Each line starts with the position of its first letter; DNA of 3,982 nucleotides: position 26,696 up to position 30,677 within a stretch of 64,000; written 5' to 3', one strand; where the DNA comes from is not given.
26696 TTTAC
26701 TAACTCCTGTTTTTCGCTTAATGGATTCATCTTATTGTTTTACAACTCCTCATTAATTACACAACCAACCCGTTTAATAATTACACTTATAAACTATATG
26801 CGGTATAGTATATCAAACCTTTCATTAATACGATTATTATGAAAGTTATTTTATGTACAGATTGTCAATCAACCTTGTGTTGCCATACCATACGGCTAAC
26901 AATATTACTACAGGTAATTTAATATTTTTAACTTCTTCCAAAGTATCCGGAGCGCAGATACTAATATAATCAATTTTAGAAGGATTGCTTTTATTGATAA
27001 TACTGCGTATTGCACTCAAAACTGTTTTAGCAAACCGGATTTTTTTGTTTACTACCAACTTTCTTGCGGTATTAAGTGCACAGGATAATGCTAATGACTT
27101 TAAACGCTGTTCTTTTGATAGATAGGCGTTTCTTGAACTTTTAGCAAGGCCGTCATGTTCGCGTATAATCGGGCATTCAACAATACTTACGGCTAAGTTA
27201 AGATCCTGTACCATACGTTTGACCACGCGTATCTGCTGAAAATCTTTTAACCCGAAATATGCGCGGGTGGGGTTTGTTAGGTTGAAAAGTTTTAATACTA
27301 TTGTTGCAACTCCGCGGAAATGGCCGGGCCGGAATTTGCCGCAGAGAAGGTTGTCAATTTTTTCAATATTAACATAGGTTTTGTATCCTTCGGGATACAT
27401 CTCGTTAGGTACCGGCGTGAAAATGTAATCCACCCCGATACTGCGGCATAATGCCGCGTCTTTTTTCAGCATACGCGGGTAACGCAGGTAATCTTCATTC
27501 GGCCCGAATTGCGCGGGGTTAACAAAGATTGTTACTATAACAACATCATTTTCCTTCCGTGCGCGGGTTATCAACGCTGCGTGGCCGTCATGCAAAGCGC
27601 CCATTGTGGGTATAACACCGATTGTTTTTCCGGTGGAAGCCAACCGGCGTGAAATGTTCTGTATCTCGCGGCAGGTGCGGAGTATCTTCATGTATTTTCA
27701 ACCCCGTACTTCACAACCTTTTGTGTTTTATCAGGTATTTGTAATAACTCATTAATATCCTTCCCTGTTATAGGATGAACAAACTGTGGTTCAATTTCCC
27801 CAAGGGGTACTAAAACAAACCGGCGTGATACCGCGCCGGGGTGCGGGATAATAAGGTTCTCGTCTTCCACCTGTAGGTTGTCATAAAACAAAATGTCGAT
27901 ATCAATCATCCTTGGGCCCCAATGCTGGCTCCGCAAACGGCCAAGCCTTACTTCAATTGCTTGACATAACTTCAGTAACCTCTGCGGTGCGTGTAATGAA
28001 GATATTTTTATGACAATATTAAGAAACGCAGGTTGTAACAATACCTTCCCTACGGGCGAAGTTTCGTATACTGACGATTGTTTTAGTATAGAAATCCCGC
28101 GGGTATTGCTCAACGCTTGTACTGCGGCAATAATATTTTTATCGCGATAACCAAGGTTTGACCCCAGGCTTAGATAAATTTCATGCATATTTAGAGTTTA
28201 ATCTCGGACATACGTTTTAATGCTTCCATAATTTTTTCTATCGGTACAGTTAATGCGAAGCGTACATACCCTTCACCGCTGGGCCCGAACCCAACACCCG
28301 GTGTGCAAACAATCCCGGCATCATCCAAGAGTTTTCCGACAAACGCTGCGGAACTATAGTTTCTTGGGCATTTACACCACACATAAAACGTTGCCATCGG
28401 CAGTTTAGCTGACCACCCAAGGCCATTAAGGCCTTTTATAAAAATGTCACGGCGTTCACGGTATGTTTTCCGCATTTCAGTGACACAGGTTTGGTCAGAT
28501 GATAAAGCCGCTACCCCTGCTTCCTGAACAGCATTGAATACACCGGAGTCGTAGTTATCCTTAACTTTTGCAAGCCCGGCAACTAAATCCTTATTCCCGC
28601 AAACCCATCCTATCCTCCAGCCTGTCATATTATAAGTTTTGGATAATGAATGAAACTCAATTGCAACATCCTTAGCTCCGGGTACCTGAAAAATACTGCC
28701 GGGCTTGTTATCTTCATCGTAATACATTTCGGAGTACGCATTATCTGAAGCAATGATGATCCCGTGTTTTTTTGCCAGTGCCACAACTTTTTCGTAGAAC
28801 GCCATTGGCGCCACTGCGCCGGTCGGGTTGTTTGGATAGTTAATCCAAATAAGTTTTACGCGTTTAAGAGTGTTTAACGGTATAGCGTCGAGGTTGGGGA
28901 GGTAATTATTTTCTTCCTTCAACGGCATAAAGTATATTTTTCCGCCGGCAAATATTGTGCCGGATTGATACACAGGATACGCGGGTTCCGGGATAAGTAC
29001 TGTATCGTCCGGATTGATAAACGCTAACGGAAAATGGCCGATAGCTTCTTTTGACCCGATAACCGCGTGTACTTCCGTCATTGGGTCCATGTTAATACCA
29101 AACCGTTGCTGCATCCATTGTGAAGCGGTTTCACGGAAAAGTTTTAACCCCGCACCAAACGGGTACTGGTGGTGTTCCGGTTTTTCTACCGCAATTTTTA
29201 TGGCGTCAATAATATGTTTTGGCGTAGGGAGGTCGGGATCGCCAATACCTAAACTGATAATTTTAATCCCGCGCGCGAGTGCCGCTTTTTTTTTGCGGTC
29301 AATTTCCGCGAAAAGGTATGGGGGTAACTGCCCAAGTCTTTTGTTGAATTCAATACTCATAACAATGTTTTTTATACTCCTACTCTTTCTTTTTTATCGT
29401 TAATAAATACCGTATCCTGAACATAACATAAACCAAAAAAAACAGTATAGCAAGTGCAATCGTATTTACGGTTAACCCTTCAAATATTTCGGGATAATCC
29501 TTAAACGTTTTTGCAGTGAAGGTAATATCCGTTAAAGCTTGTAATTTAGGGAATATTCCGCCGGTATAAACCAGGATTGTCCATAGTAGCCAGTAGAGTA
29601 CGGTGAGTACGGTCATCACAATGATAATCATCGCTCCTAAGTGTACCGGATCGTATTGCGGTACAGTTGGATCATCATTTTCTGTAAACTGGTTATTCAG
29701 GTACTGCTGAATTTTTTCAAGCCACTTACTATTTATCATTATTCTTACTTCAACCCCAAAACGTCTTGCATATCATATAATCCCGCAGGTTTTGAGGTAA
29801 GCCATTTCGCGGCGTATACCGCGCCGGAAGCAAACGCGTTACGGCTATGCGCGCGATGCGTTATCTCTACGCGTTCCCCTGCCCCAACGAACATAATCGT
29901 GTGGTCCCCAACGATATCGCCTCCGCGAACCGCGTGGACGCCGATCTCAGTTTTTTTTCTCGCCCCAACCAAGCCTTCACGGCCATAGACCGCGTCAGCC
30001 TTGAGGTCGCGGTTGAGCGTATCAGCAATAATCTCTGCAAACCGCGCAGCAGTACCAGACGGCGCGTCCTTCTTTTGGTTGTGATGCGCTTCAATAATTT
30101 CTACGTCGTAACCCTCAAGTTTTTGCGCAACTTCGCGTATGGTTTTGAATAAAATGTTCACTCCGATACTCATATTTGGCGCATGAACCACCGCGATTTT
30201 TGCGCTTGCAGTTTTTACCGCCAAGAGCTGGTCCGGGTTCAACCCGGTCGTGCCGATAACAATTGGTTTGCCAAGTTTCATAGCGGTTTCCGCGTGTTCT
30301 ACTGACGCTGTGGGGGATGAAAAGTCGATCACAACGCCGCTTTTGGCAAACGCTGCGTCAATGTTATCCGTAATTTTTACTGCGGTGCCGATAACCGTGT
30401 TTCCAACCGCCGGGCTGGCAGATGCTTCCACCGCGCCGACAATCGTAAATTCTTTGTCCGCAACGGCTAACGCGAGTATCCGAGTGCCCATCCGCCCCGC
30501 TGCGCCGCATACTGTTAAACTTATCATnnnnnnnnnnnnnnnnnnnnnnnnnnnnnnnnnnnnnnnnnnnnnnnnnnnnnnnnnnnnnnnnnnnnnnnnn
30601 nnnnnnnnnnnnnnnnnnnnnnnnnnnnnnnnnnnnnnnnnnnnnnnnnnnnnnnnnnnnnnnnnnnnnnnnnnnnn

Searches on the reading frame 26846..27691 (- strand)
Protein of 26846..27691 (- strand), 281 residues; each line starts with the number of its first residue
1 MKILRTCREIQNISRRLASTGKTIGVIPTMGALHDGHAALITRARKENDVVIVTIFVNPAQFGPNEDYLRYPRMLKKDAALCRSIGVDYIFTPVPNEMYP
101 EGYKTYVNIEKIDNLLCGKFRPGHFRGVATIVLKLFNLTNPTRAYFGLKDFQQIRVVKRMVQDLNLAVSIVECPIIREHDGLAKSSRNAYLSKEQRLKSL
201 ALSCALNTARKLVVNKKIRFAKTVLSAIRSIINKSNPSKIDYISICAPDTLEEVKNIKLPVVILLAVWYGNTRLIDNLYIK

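Call 13: search_protein_families(library=ncbifam, proteins=[window:26846-27691:-], max_evalue=0.00001)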
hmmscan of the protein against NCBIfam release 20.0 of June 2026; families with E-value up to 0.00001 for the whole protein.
window:26846-27691:- (281 aa): 3 families
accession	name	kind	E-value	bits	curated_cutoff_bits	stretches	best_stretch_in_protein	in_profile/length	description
TIGR00018.1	panC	equivalog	8.5e-100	333.4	212.75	1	1-280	1-282/283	pantoate--beta-alanine ligase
NF010004.0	PRK13477.1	equivalog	1.2e-91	307.7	524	1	1-280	2-281/514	bifunctional pantoate--beta-alanine ligase/(d)CMP kinase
TIGR00125.1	cyt_tran_rel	domain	5.3e-07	29.7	27.7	1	26-68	4-44/65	adenylyltransferase/cytidyltransferase family protein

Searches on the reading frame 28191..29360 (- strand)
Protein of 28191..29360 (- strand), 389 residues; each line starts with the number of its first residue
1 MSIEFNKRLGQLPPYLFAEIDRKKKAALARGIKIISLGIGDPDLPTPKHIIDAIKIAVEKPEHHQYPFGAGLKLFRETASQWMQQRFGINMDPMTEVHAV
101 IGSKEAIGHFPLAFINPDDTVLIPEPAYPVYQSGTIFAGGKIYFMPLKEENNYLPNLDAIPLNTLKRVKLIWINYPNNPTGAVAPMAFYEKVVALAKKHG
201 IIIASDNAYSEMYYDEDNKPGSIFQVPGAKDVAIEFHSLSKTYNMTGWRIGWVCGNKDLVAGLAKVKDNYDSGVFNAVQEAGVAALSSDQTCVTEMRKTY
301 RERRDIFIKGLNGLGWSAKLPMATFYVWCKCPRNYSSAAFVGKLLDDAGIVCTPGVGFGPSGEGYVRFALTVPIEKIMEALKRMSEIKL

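Call 13: search_protein_families(library=ncbifam, proteins=[window:28191-29360:-], max_evalue=0.00001)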
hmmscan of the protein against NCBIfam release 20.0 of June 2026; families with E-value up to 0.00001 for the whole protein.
window:28191-29360:- (389 aa): 64 families (the best 25 are shown)
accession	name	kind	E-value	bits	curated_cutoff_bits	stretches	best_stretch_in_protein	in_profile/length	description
NF006756.0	PRK09276.1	subfamily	3.9e-181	602.1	507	1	3-388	2-386/387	LL-diaminopimelate aminotransferase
TIGR03540.1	DapC_direct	equivalog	4.8e-174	578.7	593.25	1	5-386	2-382/383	LL-diaminopimelate aminotransferase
NF004611.0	PRK05942.1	equivalog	1.3e-126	422.8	628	1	3-386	6-388/394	aspartate aminotransferase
NF005977.0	PRK08068.1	subfamily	4.3e-126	421.2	494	1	1-389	1-388/391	transaminase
NF005613.0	PRK07366.1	equivalog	1.1e-118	396.7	486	1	4-386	2-386/391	LL-diaminopimelate aminotransferase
NF005815.0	PRK07681.1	equivalog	2.4e-117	392.3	545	1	2-386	2-384/399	LL-diaminopimelate aminotransferase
NF006033.0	PRK08175.1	equivalog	5.6e-116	387.8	647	1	7-384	11-390/407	alanine transaminase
NF006604.0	PRK09148.1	equivalog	5.7e-116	387.8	648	1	7-382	6-383/406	LL-diaminopimelate aminotransferase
NF006387.0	PRK08636.1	equivalog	4.4e-102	342.1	675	1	3-384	5-394/403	LL-diaminopimelate aminotransferase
NF004937.0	PRK06290.1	equivalog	3.4e-101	338.9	585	1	15-338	25-347/410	LL-diaminopimelate aminotransferase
TIGR03537.1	DapC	equivalog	4.7e-96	321.8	453.6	1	34-385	2-348/350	succinyldiaminopimelate transaminase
NF041364.1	GntC_guanitoxin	equivalog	3e-86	289.5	415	1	35-386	1-355/356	guanitoxin biosynthesis PLP-dependent (S)-gamma-hydroxy-L-arginine cyclodehydratase GntC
TIGR03538.1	DapC_gpp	equivalog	9.6e-74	248.6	474.6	1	6-386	2-393/395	succinyldiaminopimelate transaminase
NF041091.1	asp_aminotase_Arch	equivalog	1.1e-67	228.5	550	1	14-386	9-373/376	aspartate aminotransferase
NF005588.0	PRK07309.1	equivalog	2e-67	227.8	576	1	32-386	30-384/391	pyridoxal phosphate-dependent aminotransferase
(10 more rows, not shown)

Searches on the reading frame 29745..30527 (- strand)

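Call 13: search_protein_families(library=ncbifam, proteins=[window:29745-30527:-], max_evalue=0.00001)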
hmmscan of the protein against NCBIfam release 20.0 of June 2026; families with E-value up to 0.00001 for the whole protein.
window:29745-30527:- (260 aa): 2 families
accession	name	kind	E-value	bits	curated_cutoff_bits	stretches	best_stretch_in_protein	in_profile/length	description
TIGR00036.1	dapB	equivalog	5.9e-87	291.6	122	1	1-258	1-270/270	4-hydroxy-tetrahydrodipicolinate reductase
TIGR02130.1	dapB_plant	equivalog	2.4e-14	53.1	294.55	1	2-257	1-269/275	dihydrodipicolinate reductase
